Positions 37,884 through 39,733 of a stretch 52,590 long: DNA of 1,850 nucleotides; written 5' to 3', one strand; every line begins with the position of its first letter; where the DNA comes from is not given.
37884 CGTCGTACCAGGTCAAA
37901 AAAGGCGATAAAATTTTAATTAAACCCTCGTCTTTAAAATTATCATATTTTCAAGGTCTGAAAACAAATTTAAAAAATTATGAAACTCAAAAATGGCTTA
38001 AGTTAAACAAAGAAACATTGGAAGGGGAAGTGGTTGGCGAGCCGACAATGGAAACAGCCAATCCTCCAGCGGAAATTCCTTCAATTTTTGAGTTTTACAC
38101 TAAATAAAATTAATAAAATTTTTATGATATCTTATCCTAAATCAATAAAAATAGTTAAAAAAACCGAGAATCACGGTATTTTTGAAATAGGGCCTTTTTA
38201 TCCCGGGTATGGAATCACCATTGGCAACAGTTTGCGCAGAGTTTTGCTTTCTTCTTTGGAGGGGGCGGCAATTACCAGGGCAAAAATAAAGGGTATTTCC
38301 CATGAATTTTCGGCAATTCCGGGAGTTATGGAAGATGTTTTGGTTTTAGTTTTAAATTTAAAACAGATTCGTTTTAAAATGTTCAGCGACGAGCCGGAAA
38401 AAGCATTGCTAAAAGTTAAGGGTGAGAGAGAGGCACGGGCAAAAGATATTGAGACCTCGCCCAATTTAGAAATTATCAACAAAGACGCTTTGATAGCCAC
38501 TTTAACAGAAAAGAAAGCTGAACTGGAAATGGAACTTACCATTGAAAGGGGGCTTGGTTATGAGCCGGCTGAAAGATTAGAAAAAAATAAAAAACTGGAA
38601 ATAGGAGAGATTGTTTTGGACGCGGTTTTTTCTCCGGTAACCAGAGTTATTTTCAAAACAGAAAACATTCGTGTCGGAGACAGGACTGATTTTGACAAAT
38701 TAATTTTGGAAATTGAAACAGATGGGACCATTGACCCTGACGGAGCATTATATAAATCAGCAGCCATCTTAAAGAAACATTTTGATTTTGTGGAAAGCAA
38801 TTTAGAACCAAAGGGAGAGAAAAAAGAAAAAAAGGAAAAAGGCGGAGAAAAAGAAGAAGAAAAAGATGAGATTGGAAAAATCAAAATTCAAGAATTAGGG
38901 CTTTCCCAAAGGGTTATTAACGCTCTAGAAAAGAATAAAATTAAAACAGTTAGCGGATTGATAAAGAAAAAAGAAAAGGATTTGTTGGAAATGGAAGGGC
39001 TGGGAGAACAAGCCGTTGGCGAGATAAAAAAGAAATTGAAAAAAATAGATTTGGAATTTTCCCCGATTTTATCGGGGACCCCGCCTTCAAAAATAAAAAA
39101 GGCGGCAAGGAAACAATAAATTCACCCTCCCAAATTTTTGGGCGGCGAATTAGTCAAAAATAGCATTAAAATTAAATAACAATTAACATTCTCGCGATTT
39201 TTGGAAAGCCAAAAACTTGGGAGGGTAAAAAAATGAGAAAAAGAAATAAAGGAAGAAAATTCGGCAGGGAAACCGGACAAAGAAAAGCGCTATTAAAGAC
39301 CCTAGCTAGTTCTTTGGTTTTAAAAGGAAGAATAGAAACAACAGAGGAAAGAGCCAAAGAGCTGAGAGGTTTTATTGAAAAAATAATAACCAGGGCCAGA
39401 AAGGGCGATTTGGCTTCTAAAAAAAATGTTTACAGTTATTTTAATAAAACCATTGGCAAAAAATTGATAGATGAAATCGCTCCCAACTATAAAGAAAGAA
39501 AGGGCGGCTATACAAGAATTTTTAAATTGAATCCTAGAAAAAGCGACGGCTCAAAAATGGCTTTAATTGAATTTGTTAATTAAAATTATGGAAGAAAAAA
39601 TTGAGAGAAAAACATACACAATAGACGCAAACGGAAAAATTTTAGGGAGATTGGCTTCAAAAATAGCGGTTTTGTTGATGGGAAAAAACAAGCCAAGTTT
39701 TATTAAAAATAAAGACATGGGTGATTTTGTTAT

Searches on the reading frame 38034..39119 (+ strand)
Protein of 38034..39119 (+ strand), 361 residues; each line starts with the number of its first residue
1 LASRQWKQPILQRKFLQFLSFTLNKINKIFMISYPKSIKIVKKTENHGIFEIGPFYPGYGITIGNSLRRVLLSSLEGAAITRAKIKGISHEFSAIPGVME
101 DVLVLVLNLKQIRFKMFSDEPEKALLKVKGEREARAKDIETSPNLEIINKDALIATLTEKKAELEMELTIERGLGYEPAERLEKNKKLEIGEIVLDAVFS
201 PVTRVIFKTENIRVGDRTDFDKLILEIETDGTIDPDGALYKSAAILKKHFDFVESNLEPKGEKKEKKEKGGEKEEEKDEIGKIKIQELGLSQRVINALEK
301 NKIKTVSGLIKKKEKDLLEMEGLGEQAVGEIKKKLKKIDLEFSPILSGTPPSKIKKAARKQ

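Call 13: search_protein_families(library=pfam, proteins=[window:38034-39119:+])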
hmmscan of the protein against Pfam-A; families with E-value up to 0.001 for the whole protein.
window:38034-39119:+ (361 aa): 3 families
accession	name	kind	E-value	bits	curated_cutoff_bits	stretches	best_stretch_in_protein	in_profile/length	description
PF01000.31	RNA_pol_A_bac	-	9.9e-30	103.6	33.9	1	84-200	2-119/119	RNA polymerase Rpb3/RpoA insert domain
PF01193.29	RNA_pol_L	-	1.4e-21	76.5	24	1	54-250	2-74/74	RNA polymerase Rpb3/Rpb11 dimerisation domain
PF03118.21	RNA_pol_A_CTD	-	5.5e-15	55.3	23.8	1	273-337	3-67/67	Bacterial RNA polymerase, alpha chain C terminal domain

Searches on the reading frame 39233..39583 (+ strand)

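Call 13: search_protein_families(library=pfam, proteins=[window:39233-39583:+])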
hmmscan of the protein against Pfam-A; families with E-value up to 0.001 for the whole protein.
window:39233-39583:+ (116 aa): 1 family
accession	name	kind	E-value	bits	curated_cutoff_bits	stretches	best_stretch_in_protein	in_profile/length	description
PF01196.24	Ribosomal_L17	-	2e-33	115.6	27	1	20-115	1-97/97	Ribosomal protein L17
